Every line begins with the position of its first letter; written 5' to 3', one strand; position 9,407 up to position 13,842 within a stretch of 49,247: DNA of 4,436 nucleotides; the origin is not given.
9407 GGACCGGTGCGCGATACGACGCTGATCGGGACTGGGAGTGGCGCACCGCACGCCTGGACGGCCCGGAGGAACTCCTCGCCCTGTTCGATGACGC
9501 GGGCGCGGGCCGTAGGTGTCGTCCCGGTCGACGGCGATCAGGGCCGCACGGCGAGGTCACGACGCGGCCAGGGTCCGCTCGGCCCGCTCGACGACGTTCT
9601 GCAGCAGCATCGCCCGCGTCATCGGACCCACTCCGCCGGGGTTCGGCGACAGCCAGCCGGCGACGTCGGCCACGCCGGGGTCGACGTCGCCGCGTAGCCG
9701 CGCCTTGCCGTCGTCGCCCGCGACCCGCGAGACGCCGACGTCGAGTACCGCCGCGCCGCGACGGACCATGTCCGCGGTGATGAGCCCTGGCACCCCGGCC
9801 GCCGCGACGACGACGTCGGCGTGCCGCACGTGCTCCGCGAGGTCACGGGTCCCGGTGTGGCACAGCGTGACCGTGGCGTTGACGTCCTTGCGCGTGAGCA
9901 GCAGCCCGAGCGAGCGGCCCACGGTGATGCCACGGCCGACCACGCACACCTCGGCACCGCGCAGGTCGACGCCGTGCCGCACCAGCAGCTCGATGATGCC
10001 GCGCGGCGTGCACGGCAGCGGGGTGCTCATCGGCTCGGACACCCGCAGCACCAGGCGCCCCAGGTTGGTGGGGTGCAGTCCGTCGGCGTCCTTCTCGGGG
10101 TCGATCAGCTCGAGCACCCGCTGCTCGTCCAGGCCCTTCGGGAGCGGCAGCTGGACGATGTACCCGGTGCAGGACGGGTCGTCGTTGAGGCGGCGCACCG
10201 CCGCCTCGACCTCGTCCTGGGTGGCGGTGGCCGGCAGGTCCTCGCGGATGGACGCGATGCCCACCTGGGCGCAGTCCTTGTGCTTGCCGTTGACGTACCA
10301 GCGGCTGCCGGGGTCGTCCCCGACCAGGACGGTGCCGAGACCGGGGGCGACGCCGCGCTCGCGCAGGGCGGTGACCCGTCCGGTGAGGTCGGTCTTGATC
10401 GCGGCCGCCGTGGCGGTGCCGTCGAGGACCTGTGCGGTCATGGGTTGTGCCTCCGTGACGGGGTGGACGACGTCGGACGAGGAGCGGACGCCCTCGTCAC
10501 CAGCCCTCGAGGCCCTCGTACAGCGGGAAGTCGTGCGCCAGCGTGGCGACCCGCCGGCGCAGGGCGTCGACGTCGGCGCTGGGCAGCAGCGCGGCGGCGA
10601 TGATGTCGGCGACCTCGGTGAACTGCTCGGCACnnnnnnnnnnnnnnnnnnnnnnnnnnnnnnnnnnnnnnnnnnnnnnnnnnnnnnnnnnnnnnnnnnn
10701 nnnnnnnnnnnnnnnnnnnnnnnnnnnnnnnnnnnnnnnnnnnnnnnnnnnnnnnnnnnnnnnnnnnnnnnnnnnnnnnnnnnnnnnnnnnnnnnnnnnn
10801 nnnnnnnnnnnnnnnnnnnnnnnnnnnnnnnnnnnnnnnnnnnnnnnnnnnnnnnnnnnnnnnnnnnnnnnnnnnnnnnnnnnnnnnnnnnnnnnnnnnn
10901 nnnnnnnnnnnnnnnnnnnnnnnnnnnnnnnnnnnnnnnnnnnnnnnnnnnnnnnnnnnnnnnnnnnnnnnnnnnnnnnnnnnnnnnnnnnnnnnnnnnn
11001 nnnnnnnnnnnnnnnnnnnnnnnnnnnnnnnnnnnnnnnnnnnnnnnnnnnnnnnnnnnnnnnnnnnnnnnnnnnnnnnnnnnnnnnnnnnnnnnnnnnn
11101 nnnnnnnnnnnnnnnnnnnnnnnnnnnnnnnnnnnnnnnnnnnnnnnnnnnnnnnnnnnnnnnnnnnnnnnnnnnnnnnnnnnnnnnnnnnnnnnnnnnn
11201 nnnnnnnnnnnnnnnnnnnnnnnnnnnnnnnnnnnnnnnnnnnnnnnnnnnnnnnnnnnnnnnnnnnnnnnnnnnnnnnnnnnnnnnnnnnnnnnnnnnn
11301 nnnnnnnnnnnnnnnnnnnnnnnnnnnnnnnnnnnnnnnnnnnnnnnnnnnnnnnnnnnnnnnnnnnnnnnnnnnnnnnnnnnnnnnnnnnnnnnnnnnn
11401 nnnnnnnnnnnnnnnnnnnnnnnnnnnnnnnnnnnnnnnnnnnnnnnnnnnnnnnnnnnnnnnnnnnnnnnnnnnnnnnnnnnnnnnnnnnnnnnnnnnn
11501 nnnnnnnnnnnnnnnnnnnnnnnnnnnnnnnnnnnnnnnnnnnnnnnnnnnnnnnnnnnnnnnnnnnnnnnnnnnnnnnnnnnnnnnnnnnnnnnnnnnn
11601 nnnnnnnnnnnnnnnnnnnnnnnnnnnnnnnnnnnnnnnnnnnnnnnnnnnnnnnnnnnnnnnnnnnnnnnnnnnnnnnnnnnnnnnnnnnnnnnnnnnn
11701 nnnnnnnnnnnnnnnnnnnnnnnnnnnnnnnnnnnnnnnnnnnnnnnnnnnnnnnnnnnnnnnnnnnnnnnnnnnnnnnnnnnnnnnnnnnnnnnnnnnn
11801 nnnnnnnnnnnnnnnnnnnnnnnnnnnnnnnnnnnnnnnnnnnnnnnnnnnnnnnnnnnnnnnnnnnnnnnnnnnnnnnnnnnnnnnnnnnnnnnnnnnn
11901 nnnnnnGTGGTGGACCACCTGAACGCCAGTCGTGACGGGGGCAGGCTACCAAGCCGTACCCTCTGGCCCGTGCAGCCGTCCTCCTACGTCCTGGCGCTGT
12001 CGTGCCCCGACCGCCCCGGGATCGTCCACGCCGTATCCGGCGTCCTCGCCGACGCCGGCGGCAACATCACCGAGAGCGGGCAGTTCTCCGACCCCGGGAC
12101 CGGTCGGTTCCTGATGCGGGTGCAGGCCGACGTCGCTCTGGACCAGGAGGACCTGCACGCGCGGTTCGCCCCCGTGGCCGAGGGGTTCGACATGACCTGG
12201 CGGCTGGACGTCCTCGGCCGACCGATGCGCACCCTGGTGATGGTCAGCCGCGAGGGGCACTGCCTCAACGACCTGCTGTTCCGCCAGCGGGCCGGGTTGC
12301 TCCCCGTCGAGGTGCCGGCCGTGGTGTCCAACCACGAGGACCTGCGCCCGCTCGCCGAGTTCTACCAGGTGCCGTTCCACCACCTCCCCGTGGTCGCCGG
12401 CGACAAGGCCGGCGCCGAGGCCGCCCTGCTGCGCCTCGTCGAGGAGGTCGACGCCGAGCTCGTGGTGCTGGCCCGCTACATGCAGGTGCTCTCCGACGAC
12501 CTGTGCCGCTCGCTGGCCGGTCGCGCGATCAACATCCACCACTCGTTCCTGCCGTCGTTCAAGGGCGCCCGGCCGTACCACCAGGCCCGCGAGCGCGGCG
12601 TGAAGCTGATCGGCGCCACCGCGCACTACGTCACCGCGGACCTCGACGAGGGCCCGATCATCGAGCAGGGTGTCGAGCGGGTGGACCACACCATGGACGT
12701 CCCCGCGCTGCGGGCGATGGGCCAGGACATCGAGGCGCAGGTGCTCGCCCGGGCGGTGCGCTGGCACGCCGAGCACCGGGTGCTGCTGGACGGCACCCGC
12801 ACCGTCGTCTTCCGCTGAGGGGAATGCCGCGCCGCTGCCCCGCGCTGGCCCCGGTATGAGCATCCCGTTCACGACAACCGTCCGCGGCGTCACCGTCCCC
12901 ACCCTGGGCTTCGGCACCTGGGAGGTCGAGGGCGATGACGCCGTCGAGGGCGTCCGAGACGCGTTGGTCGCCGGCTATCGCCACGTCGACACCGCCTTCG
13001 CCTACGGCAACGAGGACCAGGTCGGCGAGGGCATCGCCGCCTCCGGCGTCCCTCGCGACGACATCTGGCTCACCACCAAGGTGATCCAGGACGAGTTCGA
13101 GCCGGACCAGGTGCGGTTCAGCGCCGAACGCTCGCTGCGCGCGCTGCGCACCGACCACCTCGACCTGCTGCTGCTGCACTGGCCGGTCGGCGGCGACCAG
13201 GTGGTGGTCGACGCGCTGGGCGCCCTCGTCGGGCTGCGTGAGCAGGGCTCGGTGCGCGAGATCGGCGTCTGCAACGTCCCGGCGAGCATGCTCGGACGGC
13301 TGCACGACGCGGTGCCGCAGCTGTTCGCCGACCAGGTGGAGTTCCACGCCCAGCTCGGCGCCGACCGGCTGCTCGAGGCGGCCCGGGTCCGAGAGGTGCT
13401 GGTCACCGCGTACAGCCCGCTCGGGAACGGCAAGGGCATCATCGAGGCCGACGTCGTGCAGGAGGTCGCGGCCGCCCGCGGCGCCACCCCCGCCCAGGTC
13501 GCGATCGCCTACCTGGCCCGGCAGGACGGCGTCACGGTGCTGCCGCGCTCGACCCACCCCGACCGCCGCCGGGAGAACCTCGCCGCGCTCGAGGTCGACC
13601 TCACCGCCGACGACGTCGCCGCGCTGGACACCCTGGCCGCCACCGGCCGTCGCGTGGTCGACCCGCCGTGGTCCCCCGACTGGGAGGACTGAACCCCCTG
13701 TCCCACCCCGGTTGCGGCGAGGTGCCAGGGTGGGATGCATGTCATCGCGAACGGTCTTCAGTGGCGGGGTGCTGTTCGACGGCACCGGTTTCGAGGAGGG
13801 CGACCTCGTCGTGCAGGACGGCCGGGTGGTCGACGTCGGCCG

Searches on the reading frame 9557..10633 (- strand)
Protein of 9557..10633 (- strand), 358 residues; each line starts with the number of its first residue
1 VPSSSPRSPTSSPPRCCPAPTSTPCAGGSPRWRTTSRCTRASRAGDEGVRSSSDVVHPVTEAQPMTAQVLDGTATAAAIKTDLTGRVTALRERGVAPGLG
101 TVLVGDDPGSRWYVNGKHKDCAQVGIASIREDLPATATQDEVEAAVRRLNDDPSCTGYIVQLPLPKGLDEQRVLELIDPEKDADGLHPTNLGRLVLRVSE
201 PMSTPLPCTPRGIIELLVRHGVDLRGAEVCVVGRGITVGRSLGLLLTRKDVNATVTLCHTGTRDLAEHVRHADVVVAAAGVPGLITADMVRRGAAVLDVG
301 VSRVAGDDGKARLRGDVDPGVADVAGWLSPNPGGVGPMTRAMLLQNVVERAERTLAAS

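Call 75: search_protein_families(library=pfam, proteins=[window:9557-10633:-], max_evalue=0.00001)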
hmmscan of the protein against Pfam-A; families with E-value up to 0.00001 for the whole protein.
window:9557-10633:- (358 aa): 2 families
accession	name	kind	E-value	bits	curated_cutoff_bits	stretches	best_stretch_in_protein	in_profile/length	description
PF02882.25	THF_DHG_CYH_C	-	1.2e-56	190.9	27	1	187-353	1-158/160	Tetrahydrofolate dehydrogenase/cyclohydrolase, NAD(P)-binding domain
PF00763.28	THF_DHG_CYH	-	1.4e-37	129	32.8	1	70-184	1-115/115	Tetrahydrofolate dehydrogenase/cyclohydrolase, catalytic domain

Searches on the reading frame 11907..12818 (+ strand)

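Call 75: search_protein_families(library=pfam, proteins=[window:11907-12818:+], max_evalue=0.00001)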
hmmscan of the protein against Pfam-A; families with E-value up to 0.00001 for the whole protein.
window:11907-12818:+ (303 aa): 2 families
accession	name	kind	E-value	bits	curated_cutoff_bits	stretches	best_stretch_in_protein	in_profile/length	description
PF00551.24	Formyl_trans_N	-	2e-35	122.6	26.1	1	107-284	1-181/181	Formyl transferase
PF01842.31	ACT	-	3.4e-09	36.7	27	1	27-72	1-47/66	ACT domain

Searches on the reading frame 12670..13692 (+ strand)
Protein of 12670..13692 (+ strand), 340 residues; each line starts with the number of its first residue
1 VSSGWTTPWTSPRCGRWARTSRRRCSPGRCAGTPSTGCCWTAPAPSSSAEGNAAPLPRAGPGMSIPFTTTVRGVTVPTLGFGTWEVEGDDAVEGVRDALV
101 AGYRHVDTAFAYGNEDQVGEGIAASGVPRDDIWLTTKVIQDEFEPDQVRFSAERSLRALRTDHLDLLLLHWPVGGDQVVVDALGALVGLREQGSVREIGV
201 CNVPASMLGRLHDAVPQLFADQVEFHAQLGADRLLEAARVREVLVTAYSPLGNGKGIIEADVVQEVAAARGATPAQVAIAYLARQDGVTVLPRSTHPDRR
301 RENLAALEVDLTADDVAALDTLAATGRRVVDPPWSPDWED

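Call 75: search_protein_families(library=pfam, proteins=[window:12670-13692:+], max_evalue=0.00001)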
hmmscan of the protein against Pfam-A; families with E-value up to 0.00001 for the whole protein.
window:12670-13692:+ (340 aa): 1 family
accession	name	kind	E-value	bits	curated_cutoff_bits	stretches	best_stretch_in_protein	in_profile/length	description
PF00248.27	Aldo_ket_red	-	1.3e-43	149.6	24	1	79-322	2-289/291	Aldo/keto reductase family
